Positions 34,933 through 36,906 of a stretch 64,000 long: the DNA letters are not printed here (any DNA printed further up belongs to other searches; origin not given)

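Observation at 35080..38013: Tandem mosaic DNA methyltransferase paralogs with swapped central (TRD-like) segment; one fused to an Mrr-like nuclease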

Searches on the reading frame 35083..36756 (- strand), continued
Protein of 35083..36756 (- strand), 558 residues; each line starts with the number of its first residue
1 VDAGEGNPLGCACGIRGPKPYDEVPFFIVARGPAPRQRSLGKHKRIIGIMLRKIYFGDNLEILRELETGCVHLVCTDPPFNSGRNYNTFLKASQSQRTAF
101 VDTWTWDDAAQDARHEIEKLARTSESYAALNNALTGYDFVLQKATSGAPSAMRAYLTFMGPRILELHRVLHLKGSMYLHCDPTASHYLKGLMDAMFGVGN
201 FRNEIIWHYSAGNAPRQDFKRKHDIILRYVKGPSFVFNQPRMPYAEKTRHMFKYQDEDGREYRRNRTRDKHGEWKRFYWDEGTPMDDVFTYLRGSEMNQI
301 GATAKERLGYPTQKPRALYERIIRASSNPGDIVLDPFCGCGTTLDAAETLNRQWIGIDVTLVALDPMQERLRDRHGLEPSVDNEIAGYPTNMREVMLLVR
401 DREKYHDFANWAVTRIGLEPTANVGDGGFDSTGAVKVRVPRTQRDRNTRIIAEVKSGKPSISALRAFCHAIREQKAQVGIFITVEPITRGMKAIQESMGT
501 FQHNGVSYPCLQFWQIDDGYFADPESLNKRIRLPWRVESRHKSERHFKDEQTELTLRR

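Call 21: list_cluster_members(proteins=[P0015, P0037, P0041, P0044, P0045, P0054, P0067, P0099, P0100, P0107])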
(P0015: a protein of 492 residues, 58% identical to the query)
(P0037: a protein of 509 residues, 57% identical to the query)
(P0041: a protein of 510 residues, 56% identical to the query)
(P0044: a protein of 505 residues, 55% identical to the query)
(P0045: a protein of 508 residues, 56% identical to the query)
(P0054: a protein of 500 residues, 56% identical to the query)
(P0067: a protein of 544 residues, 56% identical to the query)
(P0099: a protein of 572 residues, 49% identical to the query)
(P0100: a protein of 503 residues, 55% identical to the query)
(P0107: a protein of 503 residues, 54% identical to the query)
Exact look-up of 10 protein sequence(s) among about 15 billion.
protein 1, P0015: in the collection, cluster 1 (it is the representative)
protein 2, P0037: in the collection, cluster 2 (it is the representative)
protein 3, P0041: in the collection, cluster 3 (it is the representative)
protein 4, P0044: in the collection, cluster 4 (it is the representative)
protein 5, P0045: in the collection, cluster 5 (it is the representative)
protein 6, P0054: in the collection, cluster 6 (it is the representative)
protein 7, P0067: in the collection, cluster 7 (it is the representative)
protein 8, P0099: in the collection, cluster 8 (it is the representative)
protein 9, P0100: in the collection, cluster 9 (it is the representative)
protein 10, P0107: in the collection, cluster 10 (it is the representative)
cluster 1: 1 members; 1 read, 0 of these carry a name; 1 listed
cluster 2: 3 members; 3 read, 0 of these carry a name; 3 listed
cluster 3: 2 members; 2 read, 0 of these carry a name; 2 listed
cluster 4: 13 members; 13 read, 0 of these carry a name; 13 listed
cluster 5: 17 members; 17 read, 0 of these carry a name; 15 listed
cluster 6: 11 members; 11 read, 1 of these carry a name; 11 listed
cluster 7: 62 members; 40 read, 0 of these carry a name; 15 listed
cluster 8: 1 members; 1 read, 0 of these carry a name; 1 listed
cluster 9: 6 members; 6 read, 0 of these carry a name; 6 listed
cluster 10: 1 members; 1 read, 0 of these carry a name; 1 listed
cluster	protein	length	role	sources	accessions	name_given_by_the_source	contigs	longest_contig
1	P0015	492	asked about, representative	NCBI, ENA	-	-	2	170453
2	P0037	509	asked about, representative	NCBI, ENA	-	-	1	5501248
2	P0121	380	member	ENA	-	-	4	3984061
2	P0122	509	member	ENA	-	-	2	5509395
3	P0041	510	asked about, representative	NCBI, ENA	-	-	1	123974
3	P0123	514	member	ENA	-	-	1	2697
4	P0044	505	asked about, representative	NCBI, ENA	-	-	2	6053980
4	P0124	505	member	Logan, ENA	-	-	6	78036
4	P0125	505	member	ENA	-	-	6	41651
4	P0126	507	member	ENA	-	-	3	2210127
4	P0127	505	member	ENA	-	-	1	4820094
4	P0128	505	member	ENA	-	-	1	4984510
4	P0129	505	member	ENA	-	-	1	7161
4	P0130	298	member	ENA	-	-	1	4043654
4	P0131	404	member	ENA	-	-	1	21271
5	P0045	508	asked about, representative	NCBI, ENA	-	-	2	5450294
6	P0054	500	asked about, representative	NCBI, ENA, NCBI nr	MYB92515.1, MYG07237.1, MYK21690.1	site-specific DNA-methyltransferase [Candidatus Poribacteria bacterium]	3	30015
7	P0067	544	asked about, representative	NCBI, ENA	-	-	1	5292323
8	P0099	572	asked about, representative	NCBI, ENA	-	-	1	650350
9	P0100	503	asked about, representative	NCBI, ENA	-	-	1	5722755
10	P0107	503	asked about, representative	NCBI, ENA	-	-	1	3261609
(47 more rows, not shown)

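Call 24: find_related_loci(query=A1, collection=genome_contigs, flank=6000)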
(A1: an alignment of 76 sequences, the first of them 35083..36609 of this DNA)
Query A1 (509 aa) in genome_contigs; peptide patterns used: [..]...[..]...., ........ (x = any residue, [..] = any of these).
598 stretches matched a pattern (row limit reached: there are more); 591 encode a relative of the query (tblastn E <= 1e-3); the best 80 are kept; 80 distinct loci.
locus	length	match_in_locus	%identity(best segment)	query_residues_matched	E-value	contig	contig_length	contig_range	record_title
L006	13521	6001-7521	56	1-505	0e+0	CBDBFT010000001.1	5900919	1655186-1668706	MAG: Candidatus Poribacteria bacterium isolate 1793e3cd-57e7-4349-b6cf-f1c25c3b8095 genome assembly, contig: contig_1, w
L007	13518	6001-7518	55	2-505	0e+0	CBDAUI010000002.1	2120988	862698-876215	MAG: Candidatus Poribacteria bacterium isolate ebb03bee-5bc3-4167-9627-03da9fd662bd genome assembly, contig: contig_2, w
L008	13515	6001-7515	55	2-507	0e+0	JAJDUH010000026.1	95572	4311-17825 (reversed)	MAG: Candidatus Poribacteria bacterium isolate jk18x1bzbins.72 k141_451183, whole genome shotgun sequence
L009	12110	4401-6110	51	2-505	0e+0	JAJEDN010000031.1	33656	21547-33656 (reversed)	MAG: Candidatus Poribacteria bacterium isolate p16x33bins.23 k141_800367, whole genome shotgun sequence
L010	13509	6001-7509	54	2-509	0e+0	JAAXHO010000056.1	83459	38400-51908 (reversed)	MAG: Candidatus Poribacteria bacterium isolate Plut_88891 unfiltered_Plut_88891_genomic_contig_733450, whole genome shot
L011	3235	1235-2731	43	1-502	1e-142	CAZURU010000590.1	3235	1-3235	MAG TPA_asm: uncultured bacterium isolate SRP109090_co2_4 genome assembly, contig: NODE_45288_length_3235_cov_5.668868,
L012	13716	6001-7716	58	1-505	4e-107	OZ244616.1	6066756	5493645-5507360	MAG: Candidatus Poribacteria bacterium isolate e5250d40-67f0-410b-965f-0d198546f1b0 genome assembly, chromosome: 1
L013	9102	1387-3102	58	1-505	6e-98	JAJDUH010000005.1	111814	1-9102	MAG: Candidatus Poribacteria bacterium isolate jk18x1bzbins.72 k141_1127770, whole genome shotgun sequence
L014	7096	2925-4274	40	1-469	1e-95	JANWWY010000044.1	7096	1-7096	MAG: Aquificaceae bacterium isolate SKYG33 NODE_44_length_7096_cov_7.515885, whole genome shotgun sequence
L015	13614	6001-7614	37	2-507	6e-94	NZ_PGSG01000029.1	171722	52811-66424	Streptomyces barkulensis strain RC 1831 573, whole genome shotgun sequence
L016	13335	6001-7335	39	2-469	1e-92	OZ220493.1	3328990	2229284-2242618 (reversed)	MAG: Arenicellales bacterium isolate 47beb661-ae7e-4fa4-8a93-5fda29c9c754 genome assembly, chromosome: 1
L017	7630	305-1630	39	5-469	9e-92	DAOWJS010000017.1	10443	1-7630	MAG TPA_asm: Dehalococcoidales bacterium isolate CSMAG_2075 CSMAG_2075_k141_462809_length_10443_cov_70.1150, whole genom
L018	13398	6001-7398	39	1-472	8e-92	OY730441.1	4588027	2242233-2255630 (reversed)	MAG: Alphaproteobacteria bacterium isolate 2bca5935-da77-4c02-97f9-8bc961abb569 genome assembly, chromosome: 1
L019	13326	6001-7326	39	5-474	2e-91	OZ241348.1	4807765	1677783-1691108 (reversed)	MAG: Candidatus Azotimanducaceae bacterium isolate a9db2f7b-e227-4142-b8f7-1613535697ad genome assembly, chromosome: 1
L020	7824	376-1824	39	2-469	4e-91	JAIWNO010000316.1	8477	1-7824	MAG: Desulfomonile sp. isolate M47 contig-93_7453, whole genome shotgun sequence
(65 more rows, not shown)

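Call 30: find_encoding_contigs(protein=P0067, flank=6000, max_places=3)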
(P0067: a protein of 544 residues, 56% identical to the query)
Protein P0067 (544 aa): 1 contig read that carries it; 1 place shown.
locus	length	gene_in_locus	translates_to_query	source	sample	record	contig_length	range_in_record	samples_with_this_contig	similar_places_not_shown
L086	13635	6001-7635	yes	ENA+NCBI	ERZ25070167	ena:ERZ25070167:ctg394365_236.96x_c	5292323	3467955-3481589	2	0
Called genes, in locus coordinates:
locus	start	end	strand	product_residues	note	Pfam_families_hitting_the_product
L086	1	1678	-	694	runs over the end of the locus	PF21347:DUF3108_like, PF18962:Por_Secre_tail (faint), PF13860:FlgD_ig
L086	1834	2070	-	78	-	-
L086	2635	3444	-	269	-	PF21347:DUF3108_like, PF00404:Dockerin_1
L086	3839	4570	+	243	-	PF00106:adh_short, PF08659:KR, PF13561:adh_short_C2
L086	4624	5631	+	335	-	PF00248:Aldo_ket_red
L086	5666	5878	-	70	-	-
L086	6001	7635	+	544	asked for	PF01555:N6_N4_Mtase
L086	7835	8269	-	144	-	-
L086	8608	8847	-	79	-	-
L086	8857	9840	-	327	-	PF00941:FAD_binding_5, PF03450:CO_deh_flav_C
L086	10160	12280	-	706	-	PF01315:Ald_Xan_dh_C, PF02738:MoCoBD_1, PF20256:MoCoBD_2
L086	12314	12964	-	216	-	PF13085:Fer2_3 (weak), PF01799:Fer2_2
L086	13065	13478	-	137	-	PF13975:gag-asp_proteas (weak)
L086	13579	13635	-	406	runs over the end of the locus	PF01385:OrfB_IS605, PF07282:Cas12f1-like_TNB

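Call 35: predict_structure(alignment_id=A2)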
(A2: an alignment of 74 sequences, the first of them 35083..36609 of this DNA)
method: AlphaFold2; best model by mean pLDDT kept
length: 509 residues; sequences in the alignment: 74
mean_pLDDT: 70.0   pTM: 0.59
mean pLDDT of the five models: 70.0, 68.7, 66.7, 63.3, 62.9
residues with pLDDT >= 90: 84; 70-90: 219; 50-70: 91; < 50: 115
segments of 3 or more residues with pLDDT < 50: 32-44, 46-54, 154-174, 248-263, 312-314, 330-338, 374-380, 382-397, 490-509
pLDDT, mean of each block of 10 residues (from residue 1): 68 82 85 42 44 54 85 93 95 81 83 93 88 74 86 52 40 59 73 78 90 85 85 67 50 40 62 85 86 83 83 52 65 38 68 66 68 45 38 46 80 86 85 88 89 81 89 75 68 39 28
secondary structure, 60 per line:
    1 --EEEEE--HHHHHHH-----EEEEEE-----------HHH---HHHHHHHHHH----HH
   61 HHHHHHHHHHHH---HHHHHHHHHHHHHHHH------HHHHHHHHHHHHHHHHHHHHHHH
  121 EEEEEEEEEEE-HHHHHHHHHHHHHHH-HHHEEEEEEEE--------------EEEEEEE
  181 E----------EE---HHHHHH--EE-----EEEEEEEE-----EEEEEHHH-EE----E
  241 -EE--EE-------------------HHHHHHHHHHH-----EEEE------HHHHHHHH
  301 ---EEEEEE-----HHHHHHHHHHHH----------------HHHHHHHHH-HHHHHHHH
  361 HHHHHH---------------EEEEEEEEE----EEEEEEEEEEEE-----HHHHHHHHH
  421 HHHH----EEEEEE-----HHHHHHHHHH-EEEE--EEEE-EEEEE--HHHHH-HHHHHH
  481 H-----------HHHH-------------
elements in order: E3-7 H10-16 E22-27 H45-54 H59-72 H76-91 H98-120 E121-131 H133-147 E152-159 E174-181 H197-202 E212-219 E225-229 H267-277 E283-286 H293-300 E304-309 H315-326 H343-351 H353-366 E382-390 E395-406 H412-424 E429-434 H440-449 E451-454 E457-460 E462-466 H469-473 H475-481 H493-496

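Call 42: search_dna_similar(query=window:35083-36609:-, collection=plasmids, mode=protein, max_rows=25)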
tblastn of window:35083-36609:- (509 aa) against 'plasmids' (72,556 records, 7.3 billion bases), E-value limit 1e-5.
Records with a match: 394; places in all: 405; records where one place covers at least 80% of the query: 7.
Best place of each record, by identity: <60% 394.
By first word of the organism name: Escherichia 65; Acinetobacter 36; Burkholderia 23; Pantoea 19; Klebsiella 14; Salmonella 13; Azospirillum 11; Enterococcus 9; Kosakonia 8; Lactiplantibacillus 7; and 93 more.
By predicted mobility (MOB-suite, as given by PLSDB): non-mobilizable 201; mobilizable 112; conjugative 81.
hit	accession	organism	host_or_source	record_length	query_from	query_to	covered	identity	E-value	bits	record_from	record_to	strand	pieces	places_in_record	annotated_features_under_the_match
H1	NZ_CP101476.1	Cellulosimicrobium cellulans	water,poultry farm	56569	5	505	96%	39.9%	6e-48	327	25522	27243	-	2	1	DNA methyltransferase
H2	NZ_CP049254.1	Microbacterium amylolyticum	cell culture,soil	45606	4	464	91%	36.8%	5e-77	270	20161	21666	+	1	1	DNA methyltransferase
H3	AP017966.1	Candidatus Megaera polyxenophila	-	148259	5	479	93%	34.6%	1e-73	261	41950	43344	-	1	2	adenine specific DNA methylase Mod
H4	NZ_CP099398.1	Rhizobium sp. Pop5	Phaseolus vulgaris,Cell culture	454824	2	469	92%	31.9%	2e-58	217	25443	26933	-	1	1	DNA methyltransferase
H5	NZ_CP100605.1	Bradyrhizobium sp. Ash2021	-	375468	4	450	88%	33.3%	2e-60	222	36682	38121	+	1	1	DNA methyltransferase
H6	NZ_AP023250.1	Mesorhizobium sp. 131-2-5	Lotus japonicus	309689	1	468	92%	31.8%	7e-63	229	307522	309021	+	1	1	site-specific DNA-methyltransferase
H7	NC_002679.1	Mesorhizobium japonicum MAFF 303099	-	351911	1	468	92%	31.8%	7e-63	229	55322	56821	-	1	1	site-specific DNA-methyltransferase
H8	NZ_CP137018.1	Sinorhizobium fredii GR64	Phaseolus vulgaris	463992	5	471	73%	37.0%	7e-25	219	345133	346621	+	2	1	site-specific DNA-methyltransferase | DNA methyltransferase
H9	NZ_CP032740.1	Enterococcus casseliflavus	Homo sapiens,bile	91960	2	322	63%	35.0%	4e-42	168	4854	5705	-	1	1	site-specific DNA-methyltransferase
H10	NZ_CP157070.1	Nitrosomonas europaea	cell culture,river sludge effuent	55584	4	338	66%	31.5%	2e-35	148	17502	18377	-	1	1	site-specific DNA-methyltransferase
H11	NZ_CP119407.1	Limosilactobacillus fermentum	-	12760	2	322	63%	31.8%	4e-38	156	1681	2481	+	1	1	site-specific DNA-methyltransferase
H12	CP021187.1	Rhizorhabdus wittichii DC-6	activated sludge of a wastewater ...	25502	22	347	64%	31.2%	1e-31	137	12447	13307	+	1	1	site-specific DNA-methyltransferase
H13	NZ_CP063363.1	Xanthobacter dioxanivorans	pure culture,active sludge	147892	22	347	64%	31.2%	2e-31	137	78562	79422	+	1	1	DNA methyltransferase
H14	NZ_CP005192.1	Sphingobium sp. MI1205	-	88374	2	347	68%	29.1%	2e-27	124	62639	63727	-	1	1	site-specific DNA-methyltransferase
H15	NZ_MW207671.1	Enterococcus faecium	-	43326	2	322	63%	31.1%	6e-35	147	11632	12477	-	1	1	site-specific DNA-methyltransferase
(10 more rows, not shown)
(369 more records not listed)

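Call 45: get_annotated_region(hit=H1, flank=5000)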
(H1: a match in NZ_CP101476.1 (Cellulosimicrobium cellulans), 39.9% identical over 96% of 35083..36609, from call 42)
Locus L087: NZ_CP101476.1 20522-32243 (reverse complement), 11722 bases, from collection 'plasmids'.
description: Cellulosimicrobium cellulans strain TL2 plasmid pTL2A, complete sequence
organism: Cellulosimicrobium cellulans (NCBI taxid 1710)
taxonomy: Bacteria; Actinomycetota; Actinomycetes; Micrococcales; Promicromonosporaceae; Cellulosimicrobium; Cellulosimicrobium cellulans
host: -; source: water,poultry farm; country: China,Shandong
typing (MOB-suite, as given by PLSDB): non-mobilizable
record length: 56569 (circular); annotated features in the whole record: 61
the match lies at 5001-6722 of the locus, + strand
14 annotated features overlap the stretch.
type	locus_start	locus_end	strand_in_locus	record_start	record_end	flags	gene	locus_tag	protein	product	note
CDS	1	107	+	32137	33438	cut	-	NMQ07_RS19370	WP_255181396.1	histidine kinase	GO:0000160 - phosphorelay signal transduction system [Evidence IEA]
CDS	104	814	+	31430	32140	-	-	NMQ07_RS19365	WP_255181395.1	response regulator transcription factor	GO:0000160 - phosphorelay signal transduction system [Evidence IEA]; GO:0006355 - regulation of DNA-templated ...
CDS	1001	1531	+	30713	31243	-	-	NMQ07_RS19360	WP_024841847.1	hypothetical protein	-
CDS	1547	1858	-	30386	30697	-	-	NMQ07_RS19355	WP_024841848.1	hypothetical protein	-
CDS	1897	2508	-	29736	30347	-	-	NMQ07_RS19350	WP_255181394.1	cadmium resistance transporter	-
CDS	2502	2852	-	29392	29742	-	-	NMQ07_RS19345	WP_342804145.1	metalloregulator ArsR/SmtB family transcription factor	GO:0006355 - regulation of DNA-templated transcription [Evidence IEA]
CDS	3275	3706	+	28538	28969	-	-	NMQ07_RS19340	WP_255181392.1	hypothetical protein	-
CDS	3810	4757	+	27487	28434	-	-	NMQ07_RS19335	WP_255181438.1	restriction endonuclease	GO:0009307 - DNA restriction-modification system [Evidence IEA]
CDS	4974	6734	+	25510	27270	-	-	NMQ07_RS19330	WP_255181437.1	DNA methyltransferase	GO:0006306 - DNA methylation [Evidence IEA]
CDS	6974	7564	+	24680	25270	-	-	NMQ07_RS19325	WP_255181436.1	hypothetical protein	-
CDS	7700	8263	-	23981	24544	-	-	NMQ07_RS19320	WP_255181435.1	type II toxin-antitoxin system Phd/YefM family antitoxin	-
CDS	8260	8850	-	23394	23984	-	-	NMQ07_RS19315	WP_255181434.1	hypothetical protein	-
CDS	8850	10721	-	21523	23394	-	-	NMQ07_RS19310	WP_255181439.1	type IV secretory system conjugative DNA transfer family protein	-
CDS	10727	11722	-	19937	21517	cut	-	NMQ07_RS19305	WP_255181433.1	ATP-binding protein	-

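Call 58: fold_search(model_id=the predicted structure, library=pdb)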
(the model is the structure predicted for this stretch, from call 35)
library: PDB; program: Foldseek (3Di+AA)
matches with E <= 10: 634; with E <= 0.001: 46
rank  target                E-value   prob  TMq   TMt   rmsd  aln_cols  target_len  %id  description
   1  4zcf_A                1.4e-13  1.00  0.40  0.34  14.1       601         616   16  Structural basis of asymmetric DNA methylation and ATP-triggered long-range diffusion by EcoP15I (released 2015-07-29)
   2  4zcf_B                4.2e-13  1.00  0.37  0.32  12.8       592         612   15  Structural basis of asymmetric DNA methylation and ATP-triggered long-range diffusion by EcoP15I (released 2015-07-29)
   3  1g60_A                5.6e-13  1.00  0.35  0.71   6.8       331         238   22  Crystal Structure of Methyltransferase MboIIa (Moraxella bovis) (released 2002-05-01)
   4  9c3u_A                6.3e-13  1.00  0.35  0.68   7.4       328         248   22  Crystal structure of DNA N6-Adenine Methyltransferase M.BceJIV from Burkholderia cenocepacia in complex with duplex DN (released 2024-09-11)
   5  8urk_A                1.0e-12  1.00  0.35  0.67   7.4       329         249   21  Crystal structure of DNA N6-Adenine Methyltransferase M.BceJIV from Burkholderia cenocepacia in complex with duplex DN (released 2024-09-11)
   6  8urk_D                1.1e-12  1.00  0.34  0.66   7.5       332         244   22  Crystal structure of DNA N6-Adenine Methyltransferase M.BceJIV from Burkholderia cenocepacia in complex with duplex DN (released 2024-09-11)
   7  9c3s_D                1.4e-12  1.00  0.34  0.67   7.5       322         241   22  Crystal structure of DNA N6-Adenine Methyltransferase M.BceJIV from Burkholderia cenocepacia in complex with duplex DN (released 2024-09-11)
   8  1g60_B                3.3e-12  1.00  0.35  0.75   7.1       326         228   22  Crystal Structure of Methyltransferase MboIIa (Moraxella bovis) (released 2002-05-01)
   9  1nw8                  3.7e-12  1.00  0.36  0.63   6.7       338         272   22  Structure of L72P mutant beta class N6-adenine DNA methyltransferase RsrI (released 2003-07-29)
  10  9c3s_A                4.4e-12  1.00  0.35  0.68   7.4       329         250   21  Crystal structure of DNA N6-Adenine Methyltransferase M.BceJIV from Burkholderia cenocepacia in complex with duplex DN (released 2024-09-11)
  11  9c3u_C                1.2e-11  1.00  0.34  0.67   7.5       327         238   21  Crystal structure of DNA N6-Adenine Methyltransferase M.BceJIV from Burkholderia cenocepacia in complex with duplex DN (released 2024-09-11)
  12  9c3u_D                1.2e-11  1.00  0.36  0.72   6.5       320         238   21  Crystal structure of DNA N6-Adenine Methyltransferase M.BceJIV from Burkholderia cenocepacia in complex with duplex DN (released 2024-09-11)
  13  9c3s_C                2.6e-11  1.00  0.35  0.69   7.4       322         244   21  Crystal structure of DNA N6-Adenine Methyltransferase M.BceJIV from Burkholderia cenocepacia in complex with duplex DN (released 2024-09-11)
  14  6pbd_B                2.9e-11  1.00  0.33  0.49   8.5       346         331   18  DNA N6-Adenine Methyltransferase CcrM In Complex with Double-Stranded DNA Oligonucleotide Containing Its Recognition S (released 2019-10-23)
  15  1nw6                  3.6e-11  1.00  0.36  0.64   6.6       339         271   22  Structure of the beta class N6-adenine DNA methyltransferase RsrI bound to sinefungin (released 2003-07-29)
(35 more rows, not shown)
